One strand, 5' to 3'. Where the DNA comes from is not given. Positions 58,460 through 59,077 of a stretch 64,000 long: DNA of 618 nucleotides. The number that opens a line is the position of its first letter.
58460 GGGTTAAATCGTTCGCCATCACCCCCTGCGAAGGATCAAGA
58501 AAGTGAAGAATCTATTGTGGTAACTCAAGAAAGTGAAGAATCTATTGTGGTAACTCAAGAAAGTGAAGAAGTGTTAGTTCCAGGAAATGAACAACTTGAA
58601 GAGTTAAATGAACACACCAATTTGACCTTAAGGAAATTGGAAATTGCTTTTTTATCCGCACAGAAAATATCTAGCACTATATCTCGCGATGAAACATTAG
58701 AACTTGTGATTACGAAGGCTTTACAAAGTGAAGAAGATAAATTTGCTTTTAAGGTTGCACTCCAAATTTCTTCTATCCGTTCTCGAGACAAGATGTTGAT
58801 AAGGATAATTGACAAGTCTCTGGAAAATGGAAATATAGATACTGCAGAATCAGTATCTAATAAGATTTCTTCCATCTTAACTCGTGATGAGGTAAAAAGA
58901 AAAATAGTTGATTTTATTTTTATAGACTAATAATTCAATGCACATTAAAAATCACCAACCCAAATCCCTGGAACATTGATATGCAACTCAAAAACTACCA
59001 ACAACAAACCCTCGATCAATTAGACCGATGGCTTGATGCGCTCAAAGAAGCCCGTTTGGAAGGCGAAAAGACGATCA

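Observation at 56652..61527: Type III R-M operon with an extra, translationally coupled membrane-protein gene between mod and res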

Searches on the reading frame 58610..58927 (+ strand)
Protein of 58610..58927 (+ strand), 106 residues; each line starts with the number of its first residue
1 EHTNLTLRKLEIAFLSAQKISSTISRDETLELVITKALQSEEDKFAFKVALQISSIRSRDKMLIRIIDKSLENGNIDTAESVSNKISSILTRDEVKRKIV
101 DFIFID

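Call 42: search_protein_representatives(alignment_id=A3)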
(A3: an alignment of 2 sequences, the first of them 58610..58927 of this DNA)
Query: 2 sequences, 106 profile positions. Proteins with E-value up to 0.001 (for the whole library): 93; up to 1e-10: 9; up to 1e-30: 1. The best 93 are listed.
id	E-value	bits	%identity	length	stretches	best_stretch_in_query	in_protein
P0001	2.4e-55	201.3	-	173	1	1-104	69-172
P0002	4.9e-16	74.9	-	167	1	2-103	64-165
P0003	2.2e-15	72.8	-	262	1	3-103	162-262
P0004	6.4e-13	64.9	-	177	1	10-103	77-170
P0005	3.2e-12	62.7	-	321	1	9-103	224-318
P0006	3.8e-12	62.4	-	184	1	10-102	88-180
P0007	5.2e-12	62.0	-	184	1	16-101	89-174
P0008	7.5e-12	61.5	-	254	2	12-103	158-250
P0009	5.3e-11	58.7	-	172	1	7-101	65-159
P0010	1.5e-10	57.3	-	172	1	9-102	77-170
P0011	3.1e-10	56.3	-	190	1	8-102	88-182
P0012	3.4e-10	56.1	-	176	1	7-102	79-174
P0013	5.8e-10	55.4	-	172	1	10-103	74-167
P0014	8.1e-10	54.9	-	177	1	4-102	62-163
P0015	9.1e-10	54.8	-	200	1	5-102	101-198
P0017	3.2e-09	53.0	-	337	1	10-104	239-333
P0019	1.5e-08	50.8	-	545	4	13-100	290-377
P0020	1.7e-08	50.7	-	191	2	2-103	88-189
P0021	1.8e-08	50.6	-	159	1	10-102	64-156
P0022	2.3e-08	50.2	-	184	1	8-102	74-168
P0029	1.9e-07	47.3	-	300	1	10-103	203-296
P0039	4.5e-06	42.9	-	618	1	9-100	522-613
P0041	5.9e-06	42.5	-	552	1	10-102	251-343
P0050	2.4e-05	40.5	-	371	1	12-102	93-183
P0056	3.1e-05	40.2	-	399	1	9-103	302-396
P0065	6.4e-05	39.2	-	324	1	9-100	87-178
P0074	1.3e-04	38.2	-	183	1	6-101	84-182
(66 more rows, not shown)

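Call 45: search_protein_families(library=pfam, proteins=[P0002, P0003, P0004, P0007, P0008, P0009, P0011, P0017, P0019, P0020], max_evalue=0.1)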
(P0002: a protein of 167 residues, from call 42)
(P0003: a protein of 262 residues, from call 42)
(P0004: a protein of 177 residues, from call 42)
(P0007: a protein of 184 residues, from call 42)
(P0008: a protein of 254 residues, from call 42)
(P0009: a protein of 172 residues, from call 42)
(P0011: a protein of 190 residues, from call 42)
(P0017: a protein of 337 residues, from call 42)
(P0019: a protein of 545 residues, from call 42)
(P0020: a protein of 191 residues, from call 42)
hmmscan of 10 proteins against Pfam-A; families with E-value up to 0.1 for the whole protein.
P0002 (167 aa): 1 family
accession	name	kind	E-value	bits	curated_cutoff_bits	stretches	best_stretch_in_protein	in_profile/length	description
PF24603.1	TPR_30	-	0.0041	18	29.7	1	95-149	11-65/100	Tetratricopeptide repeat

P0003 (262 aa): 2 families
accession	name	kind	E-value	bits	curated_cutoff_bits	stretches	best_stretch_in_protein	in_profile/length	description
PF13676.11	TIR_2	-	6.4e-18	65.8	28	1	14-128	1-111/122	TIR domain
PF01582.25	TIR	-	0.00096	19.4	21.3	1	12-105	2-93/179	TIR domain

P0004 (177 aa): 0 families

P0007 (184 aa): 1 family
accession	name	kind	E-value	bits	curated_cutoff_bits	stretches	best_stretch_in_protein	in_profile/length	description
PF24603.1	TPR_30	-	0.051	14.4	29.7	0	108-159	13-64/100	Tetratricopeptide repeat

P0008 (254 aa): 2 families
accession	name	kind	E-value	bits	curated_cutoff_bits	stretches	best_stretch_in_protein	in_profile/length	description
PF24603.1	TPR_30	-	0.00046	21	29.7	0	113-170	11-68/100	Tetratricopeptide repeat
PF06426.19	SATase_N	-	0.021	15.6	21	0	124-188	36-99/105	Serine acetyltransferase, N-terminal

P0009 (172 aa): 2 families
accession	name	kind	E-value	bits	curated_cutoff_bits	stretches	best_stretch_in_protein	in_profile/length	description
PF13955.11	Fst_toxin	-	0.033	14.5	36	1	10-25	3-18/21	Toxin Fst, type I toxin-antitoxin system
PF08625.16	Utp13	-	0.054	13.9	25.9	1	85-118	10-43/140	Utp13 specific WD40 associated domain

P0011 (190 aa): 0 families

P0017 (337 aa): 6 families
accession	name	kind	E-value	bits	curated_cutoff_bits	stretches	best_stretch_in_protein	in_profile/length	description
PF07719.23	TPR_2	-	0.0015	18.9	27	0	138-170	1-33/34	Tetratricopeptide repeat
PF14559.12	TPR_19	-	0.0024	18.6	25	1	112-144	9-38/68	Tetratricopeptide repeat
PF13414.12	TPR_11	-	0.0033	17.5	26.8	1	112-134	12-34/42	TPR repeat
PF13181.12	TPR_8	-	0.0082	16.7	25.7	0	112-127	19-34/34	Tetratricopeptide repeat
PF00515.34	TPR_1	-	0.054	13.8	27.8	0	112-127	19-34/34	Tetratricopeptide repeat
PF13763.11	DUF4167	-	0.078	13.7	25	0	135-164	36-65/78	Domain of unknown function (DUF4167)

P0019 (545 aa): 8 families
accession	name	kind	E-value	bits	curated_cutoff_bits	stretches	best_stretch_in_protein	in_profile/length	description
PF12895.13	ANAPC3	-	5.3e-07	30.3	27.2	0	461-520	17-75/82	Anaphase-promoting complex, cyclosome, subunit 3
PF24603.1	TPR_30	-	0.0011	19.8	29.7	0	277-332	11-66/100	Tetratricopeptide repeat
PF10602.15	RPN7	-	0.003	17.7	29.6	0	144-223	22-101/174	26S proteasome subunit RPN7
PF25768.1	TPR_IFT121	-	0.0069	17.2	27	0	501-528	9-36/100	IFT121-like, TPR repeats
PF13174.12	TPR_6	-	0.0078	17.2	26.3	0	232-253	1-22/33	Tetratricopeptide repeat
PF07719.23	TPR_2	-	0.025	15.1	27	0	232-251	2-21/34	Tetratricopeptide repeat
PF14559.12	TPR_19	-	0.031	15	25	0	209-253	2-47/68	Tetratricopeptide repeat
PF01535.26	PPR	-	0.067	13.9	25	0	162-186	4-28/31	PPR repeat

P0020 (191 aa): 1 family
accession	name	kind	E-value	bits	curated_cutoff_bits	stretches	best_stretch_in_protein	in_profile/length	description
PF23300.3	HEAT_Nup120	-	1.6e-06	28.5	29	1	133-189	114-168/170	Nucleoporin Nup120, HEAT repeats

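Call 47: find_encoding_contigs(protein=P0002, flank=6000, max_places=4)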
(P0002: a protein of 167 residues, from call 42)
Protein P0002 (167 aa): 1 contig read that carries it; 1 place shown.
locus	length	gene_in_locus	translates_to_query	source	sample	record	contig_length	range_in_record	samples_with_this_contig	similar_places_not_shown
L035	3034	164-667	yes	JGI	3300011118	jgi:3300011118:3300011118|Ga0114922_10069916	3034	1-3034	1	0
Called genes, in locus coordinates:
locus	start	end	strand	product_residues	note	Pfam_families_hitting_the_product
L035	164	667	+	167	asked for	-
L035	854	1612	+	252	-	-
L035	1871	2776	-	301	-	PF00892:EamA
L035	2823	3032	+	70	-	?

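Call 48: find_encoding_contigs(protein=P0003, flank=6000, max_places=4)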
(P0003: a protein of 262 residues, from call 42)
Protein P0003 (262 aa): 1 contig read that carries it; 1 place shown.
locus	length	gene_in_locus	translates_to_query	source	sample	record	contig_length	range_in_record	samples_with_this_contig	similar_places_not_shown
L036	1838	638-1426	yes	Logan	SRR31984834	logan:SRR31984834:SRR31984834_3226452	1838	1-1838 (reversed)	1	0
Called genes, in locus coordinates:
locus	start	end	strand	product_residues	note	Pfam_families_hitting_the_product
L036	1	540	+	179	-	?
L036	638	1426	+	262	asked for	PF13676:TIR_2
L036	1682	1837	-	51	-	?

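Call 53: find_encoding_contigs(protein=P0004, flank=6000, max_places=3)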
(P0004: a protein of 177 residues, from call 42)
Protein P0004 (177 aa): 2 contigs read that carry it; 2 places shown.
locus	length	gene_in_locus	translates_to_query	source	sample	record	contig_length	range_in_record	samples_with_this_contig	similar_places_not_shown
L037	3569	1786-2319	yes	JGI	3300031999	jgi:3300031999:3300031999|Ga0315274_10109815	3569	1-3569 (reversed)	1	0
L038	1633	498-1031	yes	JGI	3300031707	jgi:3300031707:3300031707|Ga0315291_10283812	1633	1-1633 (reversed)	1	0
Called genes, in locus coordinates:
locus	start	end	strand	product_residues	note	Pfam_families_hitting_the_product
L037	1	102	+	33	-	?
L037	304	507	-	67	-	-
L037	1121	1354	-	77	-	-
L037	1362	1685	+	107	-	PF07894:SACK1 (faint), PF13091:PLDc_2, PF00614:PLDc (weak)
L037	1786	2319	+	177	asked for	-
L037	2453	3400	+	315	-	-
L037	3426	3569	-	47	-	?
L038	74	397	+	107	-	PF07894:SACK1 (faint), PF13091:PLDc_2, PF00614:PLDc (weak)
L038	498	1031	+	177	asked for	-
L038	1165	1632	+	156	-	?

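Call 54: find_encoding_contigs(protein=P0007, flank=6000, max_places=3)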
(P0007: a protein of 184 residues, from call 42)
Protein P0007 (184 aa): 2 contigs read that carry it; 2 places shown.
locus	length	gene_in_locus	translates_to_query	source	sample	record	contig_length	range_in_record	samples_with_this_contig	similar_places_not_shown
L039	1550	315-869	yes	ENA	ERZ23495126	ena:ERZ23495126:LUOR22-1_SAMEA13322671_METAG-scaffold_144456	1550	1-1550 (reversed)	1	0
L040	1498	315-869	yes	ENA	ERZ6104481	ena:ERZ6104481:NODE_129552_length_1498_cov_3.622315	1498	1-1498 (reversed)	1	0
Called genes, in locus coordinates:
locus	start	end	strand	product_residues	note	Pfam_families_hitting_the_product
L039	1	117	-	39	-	?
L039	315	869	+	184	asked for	-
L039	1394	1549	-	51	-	?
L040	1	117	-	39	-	?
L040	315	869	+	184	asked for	-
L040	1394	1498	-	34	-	?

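Call 55: find_encoding_contigs(protein=P0009, flank=6000, max_places=3)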
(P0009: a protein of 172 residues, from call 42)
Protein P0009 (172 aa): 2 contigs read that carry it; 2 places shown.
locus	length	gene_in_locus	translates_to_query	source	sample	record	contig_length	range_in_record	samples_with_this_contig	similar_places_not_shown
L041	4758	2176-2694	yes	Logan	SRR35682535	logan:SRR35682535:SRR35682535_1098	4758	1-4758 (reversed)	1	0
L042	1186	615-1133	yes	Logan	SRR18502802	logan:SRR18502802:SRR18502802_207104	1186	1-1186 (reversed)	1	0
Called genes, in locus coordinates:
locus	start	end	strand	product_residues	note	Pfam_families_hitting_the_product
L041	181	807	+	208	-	-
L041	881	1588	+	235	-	PF09509:Hypoth_Ymh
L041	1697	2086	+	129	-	-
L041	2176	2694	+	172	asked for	-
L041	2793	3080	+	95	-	-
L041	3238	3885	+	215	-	-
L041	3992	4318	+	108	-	-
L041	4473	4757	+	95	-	?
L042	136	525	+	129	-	-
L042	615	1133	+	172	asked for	-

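Call 56: find_encoding_contigs(protein=P0014, flank=6000, max_places=3)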
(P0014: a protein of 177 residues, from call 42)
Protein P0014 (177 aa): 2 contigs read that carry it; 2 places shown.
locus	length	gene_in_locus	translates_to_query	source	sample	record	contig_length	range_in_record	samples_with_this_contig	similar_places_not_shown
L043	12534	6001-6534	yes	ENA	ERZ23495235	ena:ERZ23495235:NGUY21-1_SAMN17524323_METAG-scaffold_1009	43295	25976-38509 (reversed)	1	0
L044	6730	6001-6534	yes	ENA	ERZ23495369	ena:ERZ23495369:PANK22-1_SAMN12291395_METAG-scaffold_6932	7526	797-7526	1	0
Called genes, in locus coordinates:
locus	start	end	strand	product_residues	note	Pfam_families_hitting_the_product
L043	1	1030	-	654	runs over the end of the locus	PF02310:B12-binding (weak), PF04055:Radical_SAM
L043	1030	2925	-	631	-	PF02310:B12-binding (weak), PF04055:Radical_SAM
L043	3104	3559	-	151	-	PF01850:PIN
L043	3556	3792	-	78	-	-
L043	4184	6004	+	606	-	PF01555:N6_N4_Mtase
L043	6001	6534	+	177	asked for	-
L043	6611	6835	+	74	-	PF15919:HicB_lk_antitox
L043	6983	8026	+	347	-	PF01170:UPF0020 (faint), PF01555:N6_N4_Mtase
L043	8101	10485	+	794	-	PF00069:Pkinase, PF07714:PK_Tyr_Ser-Thr, PF03109:ABC1 (weak), PF24389:ORC-CDC6-like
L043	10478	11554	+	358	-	-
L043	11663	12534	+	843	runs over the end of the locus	PF04851:ResIII, PF00270:DEAD (weak)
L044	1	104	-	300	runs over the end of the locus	?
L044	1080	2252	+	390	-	PF03235:GmrSD_N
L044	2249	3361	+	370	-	PF02463:SMC_N (weak), PF11398:DUF2813 (faint), PF13175:AAA_15, PF13476:AAA_23, PF13304:AAA_21, PF13175:AAA_15, PF13304:AAA_21, PF12476:DUF3696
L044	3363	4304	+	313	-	-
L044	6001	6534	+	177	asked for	-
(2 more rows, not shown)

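Call 57: find_encoding_contigs(protein=P0074, flank=7000, max_places=3)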
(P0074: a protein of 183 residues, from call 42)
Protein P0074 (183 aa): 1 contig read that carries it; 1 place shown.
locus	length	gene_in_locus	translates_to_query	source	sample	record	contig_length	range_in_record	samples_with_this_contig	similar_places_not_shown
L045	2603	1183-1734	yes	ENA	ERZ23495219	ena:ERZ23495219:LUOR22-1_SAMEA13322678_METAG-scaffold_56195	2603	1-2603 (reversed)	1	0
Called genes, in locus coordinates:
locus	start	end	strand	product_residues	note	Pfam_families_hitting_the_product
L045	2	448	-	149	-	?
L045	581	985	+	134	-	-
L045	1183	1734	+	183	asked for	-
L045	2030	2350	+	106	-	-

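Call 58: find_encoding_contigs(protein=P0013, flank=7000, max_places=3)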
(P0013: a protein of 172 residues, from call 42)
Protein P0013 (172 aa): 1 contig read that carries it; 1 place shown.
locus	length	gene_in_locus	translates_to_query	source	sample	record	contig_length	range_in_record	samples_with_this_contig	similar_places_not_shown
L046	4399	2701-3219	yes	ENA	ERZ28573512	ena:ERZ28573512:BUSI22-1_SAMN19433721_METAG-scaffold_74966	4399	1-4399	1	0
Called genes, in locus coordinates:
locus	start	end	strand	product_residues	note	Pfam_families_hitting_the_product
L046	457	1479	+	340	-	PF00814:TsaD, PF22521:HypF_C_2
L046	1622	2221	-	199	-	PF02660:G3P_acyltransf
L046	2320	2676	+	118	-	PF02152:FolB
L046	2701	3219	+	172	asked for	-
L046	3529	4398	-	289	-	?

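Call 59: find_encoding_contigs(protein=P0021, flank=7000, max_places=3)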
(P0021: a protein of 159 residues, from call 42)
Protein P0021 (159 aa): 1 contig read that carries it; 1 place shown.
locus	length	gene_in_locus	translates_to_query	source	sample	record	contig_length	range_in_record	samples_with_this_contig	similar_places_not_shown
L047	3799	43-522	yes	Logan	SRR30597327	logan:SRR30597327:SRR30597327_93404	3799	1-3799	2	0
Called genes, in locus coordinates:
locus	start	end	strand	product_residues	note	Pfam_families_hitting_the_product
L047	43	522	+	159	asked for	-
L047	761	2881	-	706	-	-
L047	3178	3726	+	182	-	PF04542:Sigma70_r2, PF08281:Sigma70_r4_2, PF04545:Sigma70_r4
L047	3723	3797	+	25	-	?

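Call 60: find_encoding_contigs(protein=P0010, flank=7000, max_places=3)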
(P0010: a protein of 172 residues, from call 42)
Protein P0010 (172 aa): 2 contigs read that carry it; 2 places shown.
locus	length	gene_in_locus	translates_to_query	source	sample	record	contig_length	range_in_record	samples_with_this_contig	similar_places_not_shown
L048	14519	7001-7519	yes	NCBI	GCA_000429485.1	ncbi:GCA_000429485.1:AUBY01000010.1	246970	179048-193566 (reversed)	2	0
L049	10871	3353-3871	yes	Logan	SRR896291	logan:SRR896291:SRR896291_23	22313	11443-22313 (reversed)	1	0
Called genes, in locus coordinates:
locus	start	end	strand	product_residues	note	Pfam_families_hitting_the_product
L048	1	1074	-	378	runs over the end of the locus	PF00005:ABC_tran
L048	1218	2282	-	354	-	PF01547:SBP_bac_1, PF13531:SBP_bac_11 (weak), PF13416:SBP_bac_8, PF13343:SBP_bac_6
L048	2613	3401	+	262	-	-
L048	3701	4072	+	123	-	PF24719:Imm33-like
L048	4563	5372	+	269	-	-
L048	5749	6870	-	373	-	PF01548:DEDD_Tnp_IS110, PF02371:Transposase_20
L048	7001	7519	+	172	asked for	-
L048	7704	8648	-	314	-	-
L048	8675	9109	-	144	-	PF04214:DUF411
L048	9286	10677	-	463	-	PF00202:Aminotran_3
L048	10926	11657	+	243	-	PF01925:TauE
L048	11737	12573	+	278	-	PF01418:HTH_6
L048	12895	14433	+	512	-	PF00496:SBP_bac_5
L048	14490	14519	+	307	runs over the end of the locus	PF19300:BPD_transp_1_N, PF00528:BPD_transp_1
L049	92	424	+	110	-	PF24719:Imm33-like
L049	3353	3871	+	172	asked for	-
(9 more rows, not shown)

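Call 73: search_protein_families(library=phrogs, proteins=[P0014, P0002, P0003], max_evalue=0.01)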
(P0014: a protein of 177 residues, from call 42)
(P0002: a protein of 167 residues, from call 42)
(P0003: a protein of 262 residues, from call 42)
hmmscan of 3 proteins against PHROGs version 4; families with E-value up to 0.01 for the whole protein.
P0014 (177 aa): 0 families

P0002 (167 aa): 0 families

P0003 (262 aa): 2 families
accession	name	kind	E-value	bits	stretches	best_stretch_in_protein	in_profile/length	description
phrog_15646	-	unknown function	1.2e-18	68.6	1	5-105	153-251/293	-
phrog_9211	-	unknown function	2.5e-09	37.9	1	10-103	131-220/268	-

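Call 88: search_protein_families(library=pfam, proteins=[P0039, P0056, P0022, P0041, P0005, P0029, P0050, P0065, L043:8029-10485:+], max_evalue=0.001)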
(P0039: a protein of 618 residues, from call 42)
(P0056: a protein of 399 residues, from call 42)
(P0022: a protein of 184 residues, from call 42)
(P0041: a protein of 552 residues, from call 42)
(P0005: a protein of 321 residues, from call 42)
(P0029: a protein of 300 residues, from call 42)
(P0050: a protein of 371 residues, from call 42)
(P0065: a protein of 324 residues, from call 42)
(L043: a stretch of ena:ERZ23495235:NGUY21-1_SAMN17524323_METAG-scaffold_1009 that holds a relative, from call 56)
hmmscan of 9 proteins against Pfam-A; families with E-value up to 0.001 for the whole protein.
P0039 (618 aa): 1 family
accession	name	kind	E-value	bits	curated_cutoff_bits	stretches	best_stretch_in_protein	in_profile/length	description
PF00656.27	Peptidase_C14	-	6e-18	65.8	21.4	1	34-230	2-195/233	Caspase domain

P0056 (399 aa): 2 families
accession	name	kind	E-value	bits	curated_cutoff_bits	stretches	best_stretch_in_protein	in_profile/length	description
PF13365.12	Trypsin_2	-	2.2e-15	58.1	27.6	1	87-223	1-144/144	Trypsin-like peptidase domain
PF00089.32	Trypsin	-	5.4e-05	23.5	20.6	1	100-227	36-198/220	Trypsin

P0022 (184 aa): 0 families

P0041 (552 aa): 0 families

P0005 (321 aa): 0 families

P0029 (300 aa): 0 families

P0050 (371 aa): 0 families

P0065 (324 aa): 1 family
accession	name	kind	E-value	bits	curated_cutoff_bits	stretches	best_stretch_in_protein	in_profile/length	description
PF18215.6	Rtt106_N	-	0.00029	20.8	26.3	0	185-207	16-38/45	Histone chaperone Rtt106 N-terminal domain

L043:8029-10485:+ (818 aa): 4 families
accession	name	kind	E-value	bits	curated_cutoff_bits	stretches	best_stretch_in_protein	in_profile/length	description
PF24389.1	ORC-CDC6-like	-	9.4e-54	183.5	27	2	302-600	26-324/571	ORC-CDC6-like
PF07714.23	PK_Tyr_Ser-Thr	-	3.4e-10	40.1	23.1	1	44-185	27-152/258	Protein tyrosine and serine/threonine kinase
PF00069.31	Pkinase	-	1e-09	38.6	31.7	1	28-187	7-150/263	Protein kinase domain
PF03109.22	ABC1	-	1e-05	25.3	22.9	1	68-183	110-215/244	ABC1 atypical kinase-like domain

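Call 94: search_protein_families(library=pfam, proteins=[L043:10448-11554:+, L043:6890-8026:+], max_evalue=0.001)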
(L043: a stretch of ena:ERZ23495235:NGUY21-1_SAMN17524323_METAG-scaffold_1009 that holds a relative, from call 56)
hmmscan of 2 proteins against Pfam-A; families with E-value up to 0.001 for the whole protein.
L043:10448-11554:+ (368 aa): 0 families

L043:6890-8026:+ (378 aa): 2 families
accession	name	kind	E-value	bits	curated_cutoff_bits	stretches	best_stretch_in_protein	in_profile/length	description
PF01555.25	N6_N4_Mtase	-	2.8e-12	47.5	26.7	1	46-95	170-219/221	DNA methylase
PF01170.24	UPF0020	-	2.1e-07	31.3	22.3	1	41-87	11-58/197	RMKL-like, methyltransferase domain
